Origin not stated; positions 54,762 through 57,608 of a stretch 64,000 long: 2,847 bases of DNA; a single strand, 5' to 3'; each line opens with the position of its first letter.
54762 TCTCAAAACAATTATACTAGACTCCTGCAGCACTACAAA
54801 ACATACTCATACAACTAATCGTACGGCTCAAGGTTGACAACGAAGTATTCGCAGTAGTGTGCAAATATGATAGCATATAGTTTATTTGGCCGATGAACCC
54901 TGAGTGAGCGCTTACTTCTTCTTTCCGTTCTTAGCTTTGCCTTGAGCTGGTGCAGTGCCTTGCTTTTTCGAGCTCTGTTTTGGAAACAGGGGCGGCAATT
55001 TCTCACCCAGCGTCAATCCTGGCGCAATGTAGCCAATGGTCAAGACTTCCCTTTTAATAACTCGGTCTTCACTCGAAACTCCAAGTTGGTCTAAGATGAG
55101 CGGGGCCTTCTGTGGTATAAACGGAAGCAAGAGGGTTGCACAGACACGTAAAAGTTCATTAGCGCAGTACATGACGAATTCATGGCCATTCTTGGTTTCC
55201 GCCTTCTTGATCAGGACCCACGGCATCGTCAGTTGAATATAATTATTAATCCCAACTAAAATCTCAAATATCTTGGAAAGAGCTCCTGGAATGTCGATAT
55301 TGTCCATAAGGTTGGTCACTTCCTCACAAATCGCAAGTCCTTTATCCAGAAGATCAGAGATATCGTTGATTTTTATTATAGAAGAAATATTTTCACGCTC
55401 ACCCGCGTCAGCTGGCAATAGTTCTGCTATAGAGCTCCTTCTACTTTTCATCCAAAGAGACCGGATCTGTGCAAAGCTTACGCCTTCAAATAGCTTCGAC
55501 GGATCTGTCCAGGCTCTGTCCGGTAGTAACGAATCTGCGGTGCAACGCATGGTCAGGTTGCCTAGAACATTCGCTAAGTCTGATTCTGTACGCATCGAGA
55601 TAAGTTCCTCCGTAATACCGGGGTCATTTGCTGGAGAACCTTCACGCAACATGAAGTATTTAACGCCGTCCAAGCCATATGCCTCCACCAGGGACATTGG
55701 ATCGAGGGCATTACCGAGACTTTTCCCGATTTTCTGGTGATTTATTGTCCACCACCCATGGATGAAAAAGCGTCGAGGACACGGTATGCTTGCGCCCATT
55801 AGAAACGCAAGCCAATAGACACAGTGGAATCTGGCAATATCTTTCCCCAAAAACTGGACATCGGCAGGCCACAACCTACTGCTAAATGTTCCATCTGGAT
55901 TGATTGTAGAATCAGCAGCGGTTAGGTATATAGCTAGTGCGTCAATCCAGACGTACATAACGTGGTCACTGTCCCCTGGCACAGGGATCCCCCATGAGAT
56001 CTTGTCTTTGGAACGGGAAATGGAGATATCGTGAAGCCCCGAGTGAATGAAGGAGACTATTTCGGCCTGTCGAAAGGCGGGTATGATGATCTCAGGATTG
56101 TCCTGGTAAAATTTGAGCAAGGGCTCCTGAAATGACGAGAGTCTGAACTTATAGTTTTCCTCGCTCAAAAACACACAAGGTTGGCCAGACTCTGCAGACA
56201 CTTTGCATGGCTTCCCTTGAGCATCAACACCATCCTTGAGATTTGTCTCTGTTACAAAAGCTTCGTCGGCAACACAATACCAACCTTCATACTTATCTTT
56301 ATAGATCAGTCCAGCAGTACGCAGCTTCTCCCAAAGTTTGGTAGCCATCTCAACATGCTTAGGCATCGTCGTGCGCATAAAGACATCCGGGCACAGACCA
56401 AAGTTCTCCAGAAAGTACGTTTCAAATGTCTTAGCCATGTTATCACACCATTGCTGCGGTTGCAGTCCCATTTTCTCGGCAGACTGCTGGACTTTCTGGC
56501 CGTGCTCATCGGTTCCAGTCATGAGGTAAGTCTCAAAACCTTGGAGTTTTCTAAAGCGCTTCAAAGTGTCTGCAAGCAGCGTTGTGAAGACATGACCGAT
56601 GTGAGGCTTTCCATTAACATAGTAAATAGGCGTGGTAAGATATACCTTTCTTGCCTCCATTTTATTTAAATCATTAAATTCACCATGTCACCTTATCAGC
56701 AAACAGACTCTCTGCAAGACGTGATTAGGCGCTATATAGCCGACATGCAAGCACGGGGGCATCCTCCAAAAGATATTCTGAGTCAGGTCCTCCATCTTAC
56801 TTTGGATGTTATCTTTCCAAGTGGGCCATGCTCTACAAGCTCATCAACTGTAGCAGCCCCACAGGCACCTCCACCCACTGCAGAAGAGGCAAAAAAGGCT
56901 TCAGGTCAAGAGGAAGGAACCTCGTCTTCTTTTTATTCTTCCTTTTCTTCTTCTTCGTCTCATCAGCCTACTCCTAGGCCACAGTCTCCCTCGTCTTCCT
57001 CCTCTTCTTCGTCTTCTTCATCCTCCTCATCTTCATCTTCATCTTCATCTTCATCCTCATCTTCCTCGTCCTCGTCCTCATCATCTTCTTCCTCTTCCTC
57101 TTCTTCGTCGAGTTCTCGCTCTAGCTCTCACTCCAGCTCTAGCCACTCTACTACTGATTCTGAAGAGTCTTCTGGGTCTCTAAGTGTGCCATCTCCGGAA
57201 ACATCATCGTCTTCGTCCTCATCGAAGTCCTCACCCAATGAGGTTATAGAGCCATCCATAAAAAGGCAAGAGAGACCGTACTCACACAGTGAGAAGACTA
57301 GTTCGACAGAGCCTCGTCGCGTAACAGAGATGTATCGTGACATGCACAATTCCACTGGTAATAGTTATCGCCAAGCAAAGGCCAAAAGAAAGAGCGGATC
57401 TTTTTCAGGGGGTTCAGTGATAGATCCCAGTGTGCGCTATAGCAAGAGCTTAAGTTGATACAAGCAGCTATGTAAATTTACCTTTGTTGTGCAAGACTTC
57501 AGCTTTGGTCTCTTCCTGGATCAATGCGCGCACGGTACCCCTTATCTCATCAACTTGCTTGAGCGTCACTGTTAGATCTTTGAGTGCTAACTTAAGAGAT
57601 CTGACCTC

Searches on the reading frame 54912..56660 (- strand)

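Call 54: search_protein_families(library=pfam, proteins=[window:54912-56660:-], max_evalue=0.001)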
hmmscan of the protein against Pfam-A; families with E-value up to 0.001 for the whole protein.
window:54912-56660:- (582 aa): 4 families
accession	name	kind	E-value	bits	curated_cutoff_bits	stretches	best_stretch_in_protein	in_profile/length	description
PF09334.17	tRNA-synt_1g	-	8.4e-87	291.9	20.1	1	6-373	1-390/391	tRNA synthetases class I (M)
PF00133.28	tRNA-synt_1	-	2.8e-20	72.9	22.7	2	8-228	27-244/414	tRNA synthetases class I (I, L, M and V)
PF01406.26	tRNA-synt_1e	-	4.6e-08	33.2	27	1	15-123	19-125/301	tRNA synthetases class I (C) catalytic domain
PF19303.5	Anticodon_3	-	2.4e-07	31.2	23.5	1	445-532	22-107/152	Anticodon binding domain of methionyl tRNA ligase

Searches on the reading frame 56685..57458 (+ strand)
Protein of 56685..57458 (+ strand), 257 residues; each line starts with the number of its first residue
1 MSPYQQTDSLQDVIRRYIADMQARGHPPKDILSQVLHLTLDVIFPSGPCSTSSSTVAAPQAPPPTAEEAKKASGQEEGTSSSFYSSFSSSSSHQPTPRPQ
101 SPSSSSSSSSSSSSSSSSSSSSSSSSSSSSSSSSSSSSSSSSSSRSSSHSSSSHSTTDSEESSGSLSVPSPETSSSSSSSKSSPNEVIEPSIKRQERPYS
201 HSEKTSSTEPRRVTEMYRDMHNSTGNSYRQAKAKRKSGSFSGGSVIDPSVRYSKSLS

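Call 54: search_protein_families(library=pfam, proteins=[window:56685-57458:+], max_evalue=0.001)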
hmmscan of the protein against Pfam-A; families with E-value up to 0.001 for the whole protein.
window:56685-57458:+ (257 aa): 1 family
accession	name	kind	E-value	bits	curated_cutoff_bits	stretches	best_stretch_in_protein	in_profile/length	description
PF05022.17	SRP40_C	-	0.00081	20.6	28.6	0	215-247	36-68/76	SRP40, C-terminal domain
